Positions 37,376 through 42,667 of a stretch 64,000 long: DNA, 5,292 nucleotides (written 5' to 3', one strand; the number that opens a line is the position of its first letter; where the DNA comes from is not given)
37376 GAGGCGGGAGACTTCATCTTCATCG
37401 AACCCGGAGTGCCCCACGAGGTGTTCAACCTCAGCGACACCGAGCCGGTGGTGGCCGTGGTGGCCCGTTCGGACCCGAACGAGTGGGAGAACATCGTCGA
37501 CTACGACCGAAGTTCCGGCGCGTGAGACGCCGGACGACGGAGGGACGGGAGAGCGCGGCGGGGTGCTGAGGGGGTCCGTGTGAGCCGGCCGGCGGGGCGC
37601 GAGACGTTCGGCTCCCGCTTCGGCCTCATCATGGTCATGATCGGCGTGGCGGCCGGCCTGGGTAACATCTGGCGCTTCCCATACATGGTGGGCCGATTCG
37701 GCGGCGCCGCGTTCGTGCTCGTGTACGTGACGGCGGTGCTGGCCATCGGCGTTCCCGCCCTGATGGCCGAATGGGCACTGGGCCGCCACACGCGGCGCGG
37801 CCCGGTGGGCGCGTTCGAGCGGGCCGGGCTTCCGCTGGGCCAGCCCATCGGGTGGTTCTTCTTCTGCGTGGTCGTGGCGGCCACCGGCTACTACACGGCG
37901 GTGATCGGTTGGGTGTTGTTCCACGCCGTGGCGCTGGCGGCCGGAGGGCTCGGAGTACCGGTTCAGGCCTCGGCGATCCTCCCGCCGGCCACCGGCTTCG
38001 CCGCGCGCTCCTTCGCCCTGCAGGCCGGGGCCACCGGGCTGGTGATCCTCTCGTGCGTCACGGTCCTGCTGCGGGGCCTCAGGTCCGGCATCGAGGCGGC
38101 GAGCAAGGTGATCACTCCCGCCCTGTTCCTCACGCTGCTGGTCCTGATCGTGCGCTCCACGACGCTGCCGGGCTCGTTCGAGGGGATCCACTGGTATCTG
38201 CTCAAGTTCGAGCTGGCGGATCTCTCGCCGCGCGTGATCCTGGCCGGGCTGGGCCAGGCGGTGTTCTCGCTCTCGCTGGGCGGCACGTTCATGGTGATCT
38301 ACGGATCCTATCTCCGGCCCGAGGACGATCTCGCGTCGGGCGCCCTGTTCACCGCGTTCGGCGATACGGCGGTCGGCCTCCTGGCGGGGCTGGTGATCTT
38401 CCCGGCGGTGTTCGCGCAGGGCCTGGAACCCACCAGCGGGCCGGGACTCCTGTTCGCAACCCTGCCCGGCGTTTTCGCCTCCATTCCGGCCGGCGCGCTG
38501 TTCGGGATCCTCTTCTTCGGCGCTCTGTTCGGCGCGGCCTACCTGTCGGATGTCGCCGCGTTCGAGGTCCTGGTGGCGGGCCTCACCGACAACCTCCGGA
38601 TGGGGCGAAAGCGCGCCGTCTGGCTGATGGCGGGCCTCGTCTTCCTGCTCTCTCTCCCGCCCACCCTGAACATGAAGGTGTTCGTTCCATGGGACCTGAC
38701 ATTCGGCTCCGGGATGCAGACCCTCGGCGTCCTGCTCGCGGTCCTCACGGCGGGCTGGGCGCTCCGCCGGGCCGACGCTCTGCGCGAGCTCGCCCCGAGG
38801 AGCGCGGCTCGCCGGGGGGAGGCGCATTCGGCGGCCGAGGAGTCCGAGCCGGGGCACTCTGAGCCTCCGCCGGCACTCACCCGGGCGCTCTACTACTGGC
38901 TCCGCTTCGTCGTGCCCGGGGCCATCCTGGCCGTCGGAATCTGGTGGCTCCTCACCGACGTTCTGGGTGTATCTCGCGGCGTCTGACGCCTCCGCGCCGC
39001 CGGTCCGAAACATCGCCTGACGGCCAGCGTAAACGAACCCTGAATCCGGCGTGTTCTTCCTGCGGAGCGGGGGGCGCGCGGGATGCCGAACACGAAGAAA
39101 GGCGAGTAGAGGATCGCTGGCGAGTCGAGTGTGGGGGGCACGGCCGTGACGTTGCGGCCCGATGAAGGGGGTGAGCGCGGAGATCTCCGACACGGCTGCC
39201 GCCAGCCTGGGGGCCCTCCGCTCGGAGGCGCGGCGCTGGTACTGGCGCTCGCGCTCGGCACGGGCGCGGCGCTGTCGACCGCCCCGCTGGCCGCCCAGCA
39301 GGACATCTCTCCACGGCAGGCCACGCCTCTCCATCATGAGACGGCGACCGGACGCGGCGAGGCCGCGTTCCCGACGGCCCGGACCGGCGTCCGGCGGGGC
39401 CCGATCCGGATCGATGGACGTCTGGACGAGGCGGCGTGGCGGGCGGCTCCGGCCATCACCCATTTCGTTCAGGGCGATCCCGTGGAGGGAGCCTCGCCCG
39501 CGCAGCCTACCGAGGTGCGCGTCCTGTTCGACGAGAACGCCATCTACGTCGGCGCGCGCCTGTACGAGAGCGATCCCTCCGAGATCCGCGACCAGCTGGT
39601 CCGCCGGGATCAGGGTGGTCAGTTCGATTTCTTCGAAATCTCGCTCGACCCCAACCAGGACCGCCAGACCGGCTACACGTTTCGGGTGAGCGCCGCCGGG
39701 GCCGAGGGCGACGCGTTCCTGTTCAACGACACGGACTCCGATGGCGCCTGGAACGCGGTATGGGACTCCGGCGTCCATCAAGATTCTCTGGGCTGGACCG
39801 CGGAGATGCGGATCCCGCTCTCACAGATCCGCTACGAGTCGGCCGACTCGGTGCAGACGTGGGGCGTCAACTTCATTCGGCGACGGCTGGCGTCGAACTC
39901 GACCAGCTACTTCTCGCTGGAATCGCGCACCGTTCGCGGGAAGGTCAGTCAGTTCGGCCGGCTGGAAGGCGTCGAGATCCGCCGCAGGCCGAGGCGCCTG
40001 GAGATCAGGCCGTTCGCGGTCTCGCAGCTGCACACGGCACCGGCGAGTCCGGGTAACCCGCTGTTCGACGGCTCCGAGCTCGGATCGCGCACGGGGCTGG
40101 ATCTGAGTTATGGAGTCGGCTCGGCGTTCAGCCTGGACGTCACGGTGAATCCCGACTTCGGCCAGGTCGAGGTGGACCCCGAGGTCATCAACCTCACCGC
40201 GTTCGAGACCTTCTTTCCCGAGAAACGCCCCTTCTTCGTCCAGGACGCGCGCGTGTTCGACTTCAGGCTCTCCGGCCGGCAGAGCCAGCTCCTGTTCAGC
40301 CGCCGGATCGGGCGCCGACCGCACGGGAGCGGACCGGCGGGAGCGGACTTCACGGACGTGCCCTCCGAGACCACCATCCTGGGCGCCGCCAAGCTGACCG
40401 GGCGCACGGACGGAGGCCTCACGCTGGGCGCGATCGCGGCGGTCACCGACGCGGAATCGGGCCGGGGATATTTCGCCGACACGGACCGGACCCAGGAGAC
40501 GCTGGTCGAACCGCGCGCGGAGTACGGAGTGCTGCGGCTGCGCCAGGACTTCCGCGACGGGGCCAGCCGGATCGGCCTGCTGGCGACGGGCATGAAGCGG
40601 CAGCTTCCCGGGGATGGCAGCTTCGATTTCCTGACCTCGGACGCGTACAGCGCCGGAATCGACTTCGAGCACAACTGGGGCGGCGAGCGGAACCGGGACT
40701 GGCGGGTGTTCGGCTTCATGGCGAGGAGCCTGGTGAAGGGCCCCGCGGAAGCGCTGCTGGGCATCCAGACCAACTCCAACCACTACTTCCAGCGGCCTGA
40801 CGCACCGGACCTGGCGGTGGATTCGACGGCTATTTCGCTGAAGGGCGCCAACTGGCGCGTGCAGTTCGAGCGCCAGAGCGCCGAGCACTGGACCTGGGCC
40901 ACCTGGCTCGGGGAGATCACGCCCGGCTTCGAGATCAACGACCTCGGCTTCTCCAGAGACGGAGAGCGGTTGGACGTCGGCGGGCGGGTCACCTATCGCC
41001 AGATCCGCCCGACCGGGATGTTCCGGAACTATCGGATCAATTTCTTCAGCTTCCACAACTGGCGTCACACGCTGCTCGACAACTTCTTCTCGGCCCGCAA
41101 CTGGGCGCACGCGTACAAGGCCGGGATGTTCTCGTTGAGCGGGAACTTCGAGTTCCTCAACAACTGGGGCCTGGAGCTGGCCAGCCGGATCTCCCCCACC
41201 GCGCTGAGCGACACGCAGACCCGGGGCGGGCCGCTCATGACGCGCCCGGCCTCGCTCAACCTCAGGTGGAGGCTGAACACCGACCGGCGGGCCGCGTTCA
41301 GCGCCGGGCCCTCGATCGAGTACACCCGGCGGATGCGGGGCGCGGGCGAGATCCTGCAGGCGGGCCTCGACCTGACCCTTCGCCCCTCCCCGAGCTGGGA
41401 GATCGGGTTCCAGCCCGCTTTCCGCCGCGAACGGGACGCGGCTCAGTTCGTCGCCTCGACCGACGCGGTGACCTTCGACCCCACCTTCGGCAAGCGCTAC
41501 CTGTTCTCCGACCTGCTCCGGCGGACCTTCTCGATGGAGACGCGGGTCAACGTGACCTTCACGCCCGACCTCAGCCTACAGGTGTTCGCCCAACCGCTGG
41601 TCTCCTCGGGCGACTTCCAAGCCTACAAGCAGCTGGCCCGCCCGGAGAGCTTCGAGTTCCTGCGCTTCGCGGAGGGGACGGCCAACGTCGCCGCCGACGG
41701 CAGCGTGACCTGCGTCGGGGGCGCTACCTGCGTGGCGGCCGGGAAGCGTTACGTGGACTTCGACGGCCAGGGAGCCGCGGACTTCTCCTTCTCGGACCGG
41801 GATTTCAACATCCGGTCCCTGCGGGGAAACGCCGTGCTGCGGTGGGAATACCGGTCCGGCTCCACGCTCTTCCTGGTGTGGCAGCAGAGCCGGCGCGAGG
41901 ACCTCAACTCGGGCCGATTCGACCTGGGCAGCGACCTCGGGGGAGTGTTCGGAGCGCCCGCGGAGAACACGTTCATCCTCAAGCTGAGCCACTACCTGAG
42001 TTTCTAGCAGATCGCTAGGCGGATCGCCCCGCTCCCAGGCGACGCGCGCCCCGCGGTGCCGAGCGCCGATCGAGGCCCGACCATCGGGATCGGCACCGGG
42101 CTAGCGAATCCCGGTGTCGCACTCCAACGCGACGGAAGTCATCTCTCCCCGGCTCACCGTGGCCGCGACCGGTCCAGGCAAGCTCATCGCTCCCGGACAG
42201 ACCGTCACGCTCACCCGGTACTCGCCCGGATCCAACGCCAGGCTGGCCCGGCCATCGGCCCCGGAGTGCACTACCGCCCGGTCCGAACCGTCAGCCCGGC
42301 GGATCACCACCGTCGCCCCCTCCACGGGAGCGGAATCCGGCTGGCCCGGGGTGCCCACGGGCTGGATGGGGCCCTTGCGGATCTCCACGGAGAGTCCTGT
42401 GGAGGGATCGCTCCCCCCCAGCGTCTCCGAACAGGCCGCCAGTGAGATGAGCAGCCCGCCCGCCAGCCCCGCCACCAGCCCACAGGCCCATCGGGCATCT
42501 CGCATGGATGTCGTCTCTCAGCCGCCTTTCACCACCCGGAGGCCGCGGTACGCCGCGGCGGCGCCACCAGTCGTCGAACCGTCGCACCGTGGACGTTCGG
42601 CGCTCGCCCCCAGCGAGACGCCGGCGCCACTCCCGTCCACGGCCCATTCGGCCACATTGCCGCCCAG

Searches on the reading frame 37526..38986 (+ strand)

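Call 13: search_protein_families(library=pfam, proteins=[window:37526-38986:+], max_evalue=0.001)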
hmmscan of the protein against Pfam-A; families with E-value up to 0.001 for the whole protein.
window:37526-38986:+ (486 aa): 1 family
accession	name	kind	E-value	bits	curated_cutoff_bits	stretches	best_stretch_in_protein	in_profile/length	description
PF00209.24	SNF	-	2.4e-47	162.3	27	2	173-377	183-402/524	Sodium:neurotransmitter symporter family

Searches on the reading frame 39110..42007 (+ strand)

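Call 13: search_protein_families(library=pfam, proteins=[window:39110-42007:+], max_evalue=0.001)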
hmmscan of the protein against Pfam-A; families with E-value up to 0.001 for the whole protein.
window:39110-42007:+ (965 aa): 2 families
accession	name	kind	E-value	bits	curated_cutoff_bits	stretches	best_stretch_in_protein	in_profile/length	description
PF19313.5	DUF5916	-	2.8e-58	198.5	22.6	1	294-844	2-483/572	Domain of unknown function (DUF5916)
PF06452.16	CBM9_1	-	1.5e-08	35.2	23.4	1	101-253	1-144/185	Carbohydrate family 9 binding domain-like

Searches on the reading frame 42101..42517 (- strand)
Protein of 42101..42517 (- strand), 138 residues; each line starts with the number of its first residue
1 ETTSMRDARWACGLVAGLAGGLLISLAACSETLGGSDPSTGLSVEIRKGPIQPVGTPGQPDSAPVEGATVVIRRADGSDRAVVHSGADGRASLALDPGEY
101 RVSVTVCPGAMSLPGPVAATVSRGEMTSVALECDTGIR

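Call 13: search_protein_families(library=pfam, proteins=[window:42101-42517:-], max_evalue=0.001)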
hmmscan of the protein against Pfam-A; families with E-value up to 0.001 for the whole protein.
window:42101-42517:- (138 aa): 1 family
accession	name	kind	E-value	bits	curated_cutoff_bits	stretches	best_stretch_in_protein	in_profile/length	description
PF13620.12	CarboxypepD_reg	-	2.2e-07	31.6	32.3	1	60-105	9-55/82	Carboxypeptidase regulatory-like domain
